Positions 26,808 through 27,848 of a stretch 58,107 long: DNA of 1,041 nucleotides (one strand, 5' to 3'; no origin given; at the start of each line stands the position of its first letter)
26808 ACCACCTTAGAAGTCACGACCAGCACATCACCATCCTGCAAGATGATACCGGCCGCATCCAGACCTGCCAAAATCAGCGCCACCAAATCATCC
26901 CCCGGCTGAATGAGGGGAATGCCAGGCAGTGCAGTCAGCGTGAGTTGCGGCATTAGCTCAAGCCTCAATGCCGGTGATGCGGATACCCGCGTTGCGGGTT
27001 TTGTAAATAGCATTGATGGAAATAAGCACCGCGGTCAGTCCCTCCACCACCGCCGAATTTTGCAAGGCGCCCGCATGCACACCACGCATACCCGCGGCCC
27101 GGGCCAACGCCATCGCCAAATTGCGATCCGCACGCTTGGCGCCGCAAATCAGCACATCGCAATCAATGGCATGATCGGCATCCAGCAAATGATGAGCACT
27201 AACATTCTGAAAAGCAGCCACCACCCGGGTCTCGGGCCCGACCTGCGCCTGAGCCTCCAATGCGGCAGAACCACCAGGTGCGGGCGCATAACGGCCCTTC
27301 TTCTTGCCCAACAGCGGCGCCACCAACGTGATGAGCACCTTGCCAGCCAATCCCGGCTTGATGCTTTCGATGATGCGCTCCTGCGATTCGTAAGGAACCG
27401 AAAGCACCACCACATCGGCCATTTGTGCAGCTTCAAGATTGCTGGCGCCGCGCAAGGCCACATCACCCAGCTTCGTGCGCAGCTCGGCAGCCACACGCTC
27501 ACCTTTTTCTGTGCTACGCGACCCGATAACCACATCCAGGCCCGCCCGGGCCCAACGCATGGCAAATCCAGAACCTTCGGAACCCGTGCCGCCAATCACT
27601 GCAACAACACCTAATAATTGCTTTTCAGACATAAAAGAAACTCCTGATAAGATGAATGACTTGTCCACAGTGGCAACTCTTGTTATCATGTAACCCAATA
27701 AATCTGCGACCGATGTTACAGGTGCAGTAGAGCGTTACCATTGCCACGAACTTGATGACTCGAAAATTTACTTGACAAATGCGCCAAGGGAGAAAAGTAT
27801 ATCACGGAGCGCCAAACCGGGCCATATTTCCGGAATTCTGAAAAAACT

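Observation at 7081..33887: Shared C-terminal [LY]-[FY]-[LV]-P-x-[LI] motif on three unrelated secreted proteins: candidate sorting or assembly signal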

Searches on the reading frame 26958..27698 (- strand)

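Call 33: search_protein_families(library=pfam, proteins=[window:26958-27698:-], max_evalue=0.001)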
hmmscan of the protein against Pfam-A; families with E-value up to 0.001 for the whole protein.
window:26958-27698:- (246 aa): 6 families
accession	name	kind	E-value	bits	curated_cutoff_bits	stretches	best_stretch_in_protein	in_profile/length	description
PF03807.23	F420_oxidored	-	1.7e-15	57.8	21.6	1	32-128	2-94/94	NADP oxidoreductase coenzyme F420-dependent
PF07991.19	KARI_N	-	8e-07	29.2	20.6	1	32-120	7-88/165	Acetohydroxy acid isomeroreductase, NADPH-binding domain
PF02153.23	PDH_N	-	7e-05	22.8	26.5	1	51-124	7-76/154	Prephenate dehydrogenase, nucleotide-binding domain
PF02558.23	ApbA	-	0.00015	21.8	22.2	0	35-124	3-97/150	Ketopantoate reductase PanE/ApbA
PF03446.21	NAD_binding_2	-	0.00032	21.2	21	1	33-116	3-82/161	NAD binding domain of 6-phosphogluconate dehydrogenase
PF02737.24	3HCDH_N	-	0.0006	20.2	22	0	32-94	2-64/180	3-hydroxyacyl-CoA dehydrogenase, NAD binding domain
